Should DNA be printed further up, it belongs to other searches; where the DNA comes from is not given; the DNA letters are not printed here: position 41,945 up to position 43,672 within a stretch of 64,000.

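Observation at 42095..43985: Glutamine-dependent asparagine synthetase appears split, and its synthetase domain is fused to a Dph6-like second PP-loop domain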

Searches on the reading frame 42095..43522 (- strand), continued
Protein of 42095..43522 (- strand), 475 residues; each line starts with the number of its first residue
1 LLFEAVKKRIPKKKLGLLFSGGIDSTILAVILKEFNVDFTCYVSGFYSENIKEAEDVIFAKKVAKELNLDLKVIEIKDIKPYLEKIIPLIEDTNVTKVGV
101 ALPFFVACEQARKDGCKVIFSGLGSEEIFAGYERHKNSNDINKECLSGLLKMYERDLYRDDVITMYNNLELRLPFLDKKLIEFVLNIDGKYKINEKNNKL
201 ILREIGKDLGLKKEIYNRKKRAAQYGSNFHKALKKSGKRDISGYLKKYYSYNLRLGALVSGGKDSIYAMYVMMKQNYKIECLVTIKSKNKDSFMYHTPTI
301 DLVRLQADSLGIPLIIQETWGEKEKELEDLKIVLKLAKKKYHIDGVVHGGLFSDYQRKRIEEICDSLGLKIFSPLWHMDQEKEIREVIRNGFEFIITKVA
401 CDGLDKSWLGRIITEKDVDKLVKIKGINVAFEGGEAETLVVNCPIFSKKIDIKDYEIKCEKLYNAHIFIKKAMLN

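Call 8: find_encoding_contigs(protein=P0003, flank=5000, max_places=4)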
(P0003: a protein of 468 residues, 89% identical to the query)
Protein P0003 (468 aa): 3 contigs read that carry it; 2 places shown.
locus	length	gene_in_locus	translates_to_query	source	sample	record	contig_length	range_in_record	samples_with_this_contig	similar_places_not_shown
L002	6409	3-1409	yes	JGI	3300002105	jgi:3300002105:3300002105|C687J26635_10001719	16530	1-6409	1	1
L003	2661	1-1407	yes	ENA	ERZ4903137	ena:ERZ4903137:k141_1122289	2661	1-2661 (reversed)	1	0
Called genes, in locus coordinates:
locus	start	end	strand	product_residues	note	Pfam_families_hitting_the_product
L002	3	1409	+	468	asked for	PF00733:Asn_synthase, PF02568:ThiI (faint), PF03054:tRNA_Me_trans (faint), PF06508:QueC (faint), PF24167:DUF7411 (faint), PF00733:Asn_synthase, PF01902:Diphthami_syn_2_N, PF28410:Diphthami_syn_2_C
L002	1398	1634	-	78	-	PF15993:Fuseless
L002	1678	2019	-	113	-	-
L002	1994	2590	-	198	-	-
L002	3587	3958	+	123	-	-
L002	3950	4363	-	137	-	PF11969:DcpS_C, PF01230:HIT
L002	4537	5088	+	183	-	-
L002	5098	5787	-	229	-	PF01769:MgtE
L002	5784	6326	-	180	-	PF01769:MgtE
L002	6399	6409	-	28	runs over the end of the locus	-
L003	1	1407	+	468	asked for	PF00733:Asn_synthase, PF02568:ThiI (faint), PF03054:tRNA_Me_trans (faint), PF06508:QueC (faint), PF24167:DUF7411 (faint), PF00733:Asn_synthase, PF01902:Diphthami_syn_2_N, PF28410:Diphthami_syn_2_C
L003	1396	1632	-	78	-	PF15993:Fuseless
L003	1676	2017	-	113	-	-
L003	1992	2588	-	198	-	-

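Call 40: find_encoding_contigs(protein=P0098, flank=3000, max_places=3)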
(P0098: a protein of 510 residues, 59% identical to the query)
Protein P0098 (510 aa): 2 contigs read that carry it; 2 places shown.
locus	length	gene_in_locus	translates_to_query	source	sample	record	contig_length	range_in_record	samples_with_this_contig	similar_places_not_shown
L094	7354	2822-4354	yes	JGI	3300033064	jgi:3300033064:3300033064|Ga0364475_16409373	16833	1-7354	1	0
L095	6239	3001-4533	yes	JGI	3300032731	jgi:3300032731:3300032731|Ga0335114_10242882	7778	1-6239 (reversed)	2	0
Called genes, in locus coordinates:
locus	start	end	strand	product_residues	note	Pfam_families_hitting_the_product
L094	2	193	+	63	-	?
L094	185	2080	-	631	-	PF17214:KH_TffA, PF07650:KH_2 (faint), PF00753:Lactamase_B, PF16661:Lactamase_B_6, PF23023:Anti-Pycsar_Apyc1, PF12706:Lactamase_B_2, PF10996:Beta-Casp, PF07521:RMMBL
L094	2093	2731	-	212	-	PF00227:Proteasome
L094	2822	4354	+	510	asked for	PF00733:Asn_synthase, PF02540:NAD_synthase (faint), PF02568:ThiI (faint), PF03054:tRNA_Me_trans (weak), PF24167:DUF7411, PF00733:Asn_synthase, PF01902:Diphthami_syn_2_N, PF28410:Diphthami_syn_2_C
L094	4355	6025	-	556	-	PF00749:tRNA-synt_1c, PF03950:tRNA-synt_1c_C, PF20974:tRNA-synt_1c_C2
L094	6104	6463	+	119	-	-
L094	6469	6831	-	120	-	PF03692:CxxCxxCC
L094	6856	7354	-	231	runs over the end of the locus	-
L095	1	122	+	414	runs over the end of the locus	PF00474:SSF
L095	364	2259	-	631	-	PF17214:KH_TffA, PF07650:KH_2 (faint), PF00753:Lactamase_B, PF16661:Lactamase_B_6, PF23023:Anti-Pycsar_Apyc1, PF12706:Lactamase_B_2, PF10996:Beta-Casp, PF07521:RMMBL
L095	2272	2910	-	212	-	PF00227:Proteasome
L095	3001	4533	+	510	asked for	PF00733:Asn_synthase, PF02540:NAD_synthase (faint), PF02568:ThiI (faint), PF03054:tRNA_Me_trans (weak), PF24167:DUF7411, PF00733:Asn_synthase, PF01902:Diphthami_syn_2_N, PF28410:Diphthami_syn_2_C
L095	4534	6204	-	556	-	PF00749:tRNA-synt_1c, PF03950:tRNA-synt_1c_C, PF20974:tRNA-synt_1c_C2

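Call 41: find_encoding_contigs(protein=P0061, flank=3000, max_places=3)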
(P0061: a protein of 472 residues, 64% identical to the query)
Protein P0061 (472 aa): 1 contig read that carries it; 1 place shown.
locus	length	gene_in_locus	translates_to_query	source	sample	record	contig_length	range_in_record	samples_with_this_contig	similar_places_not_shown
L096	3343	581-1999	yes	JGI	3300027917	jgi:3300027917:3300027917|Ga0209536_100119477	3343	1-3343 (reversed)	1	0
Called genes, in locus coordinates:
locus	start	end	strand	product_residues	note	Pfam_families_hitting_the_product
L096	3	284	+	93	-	?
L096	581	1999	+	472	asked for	PF00733:Asn_synthase, PF02568:ThiI (faint), PF00733:Asn_synthase, PF01902:Diphthami_syn_2_N, PF28410:Diphthami_syn_2_C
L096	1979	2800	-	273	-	-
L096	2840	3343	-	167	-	?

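Call 61: search_protein_families(library=ncbifam, proteins=[P0122, P0098], max_evalue=1e-15)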
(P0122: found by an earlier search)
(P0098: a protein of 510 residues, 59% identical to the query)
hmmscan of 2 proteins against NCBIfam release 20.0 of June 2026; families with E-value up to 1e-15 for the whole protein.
P0122 (661 aa): 7 families
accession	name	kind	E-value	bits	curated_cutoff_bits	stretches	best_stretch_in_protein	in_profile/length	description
TIGR03679.1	Dph6_archaeal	equivalog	8e-79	263.9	197.3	1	443-656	2-216/218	diphthine--ammonia ligase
TIGR01536.1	asn_synth_AEB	equivalog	8.6e-74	249.4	267.1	2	2-324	1-377/517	asparagine synthase (glutamine-hydrolyzing)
NF006949.0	PRK09431.1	equivalog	2.3e-63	214.6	499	1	1-413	1-457/554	asparagine synthase B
TIGR03104.1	trio_amidotrans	equivalog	2.8e-36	124.9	570.1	0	180-324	241-386/589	N-acetylglutaminylglutamine amidotransferase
TIGR03108.1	eps_aminotran_1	hypoth_equivalog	3.5e-34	118.5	816.9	0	1-149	1-171/628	XrtA/PEP-CTERM system amidotransferase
NF033535.1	lass_lactam_cya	exception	3e-24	85.5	525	0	1-147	1-168/668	lasso peptide isopeptide bond-forming cyclase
NF052346.1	PAB0415_fam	hypoth_equivalog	4.5e-22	78.8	250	1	443-649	2-200/205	PAB0415 family putative ATP pyrophosphatase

P0098 (510 aa): 7 families
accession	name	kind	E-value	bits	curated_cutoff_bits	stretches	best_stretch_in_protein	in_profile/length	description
TIGR03679.1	Dph6_archaeal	equivalog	8.2e-90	299.9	197.3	1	287-504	2-217/218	diphthine--ammonia ligase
TIGR01536.1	asn_synth_AEB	equivalog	3.7e-47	161.5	267.1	1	17-170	226-379/517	asparagine synthase (glutamine-hydrolyzing)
NF006949.0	PRK09431.1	equivalog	3.1e-41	141.6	499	1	21-257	205-457/554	asparagine synthase B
TIGR03104.1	trio_amidotrans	equivalog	9.3e-24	83.6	570.1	0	18-175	235-393/589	N-acetylglutaminylglutamine amidotransferase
NF052346.1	PAB0415_fam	hypoth_equivalog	4.5e-23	82.1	250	1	287-494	2-198/205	PAB0415 family putative ATP pyrophosphatase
TIGR03108.1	eps_aminotran_1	hypoth_equivalog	2.3e-19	69.5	816.9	0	21-167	236-379/628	XrtA/PEP-CTERM system amidotransferase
NF052347.1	TTX_0299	hypoth_equivalog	1.5e-16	60.6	250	1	287-492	2-191/200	TTX_0299 family putative ATP pyrophosphatase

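Call 64: find_encoding_contigs(protein=P0107, flank=2000, max_places=3)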
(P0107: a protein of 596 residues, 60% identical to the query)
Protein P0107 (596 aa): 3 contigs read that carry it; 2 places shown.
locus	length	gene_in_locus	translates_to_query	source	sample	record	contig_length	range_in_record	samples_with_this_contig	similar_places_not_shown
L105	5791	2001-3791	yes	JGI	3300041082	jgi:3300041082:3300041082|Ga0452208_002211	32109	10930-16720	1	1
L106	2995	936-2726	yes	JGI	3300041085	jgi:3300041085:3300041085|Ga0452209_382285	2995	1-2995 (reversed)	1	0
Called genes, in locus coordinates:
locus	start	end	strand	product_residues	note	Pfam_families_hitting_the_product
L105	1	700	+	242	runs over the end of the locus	PF00106:adh_short, PF01370:Epimerase (weak), PF08659:KR, PF13561:adh_short_C2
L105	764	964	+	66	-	PF04070:DUF378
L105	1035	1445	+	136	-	PF01880:Desulfoferrodox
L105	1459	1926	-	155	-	PF03073:TspO_MBR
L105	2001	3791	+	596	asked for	PF13537:GATase_7, PF00733:Asn_synthase, PF02568:ThiI (faint), PF03054:tRNA_Me_trans (faint), PF24167:DUF7411 (weak), PF00733:Asn_synthase, PF01902:Diphthami_syn_2_N, PF28410:Diphthami_syn_2_C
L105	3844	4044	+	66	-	-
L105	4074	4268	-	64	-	-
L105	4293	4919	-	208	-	PF24827:AstE_AspA_cat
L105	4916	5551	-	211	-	-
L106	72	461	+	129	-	PF01880:Desulfoferrodox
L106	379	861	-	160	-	PF03073:TspO_MBR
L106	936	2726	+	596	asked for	PF13537:GATase_7, PF00733:Asn_synthase, PF02568:ThiI (faint), PF03054:tRNA_Me_trans (faint), PF24167:DUF7411 (weak), PF00733:Asn_synthase, PF01902:Diphthami_syn_2_N, PF28410:Diphthami_syn_2_C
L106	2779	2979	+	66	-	-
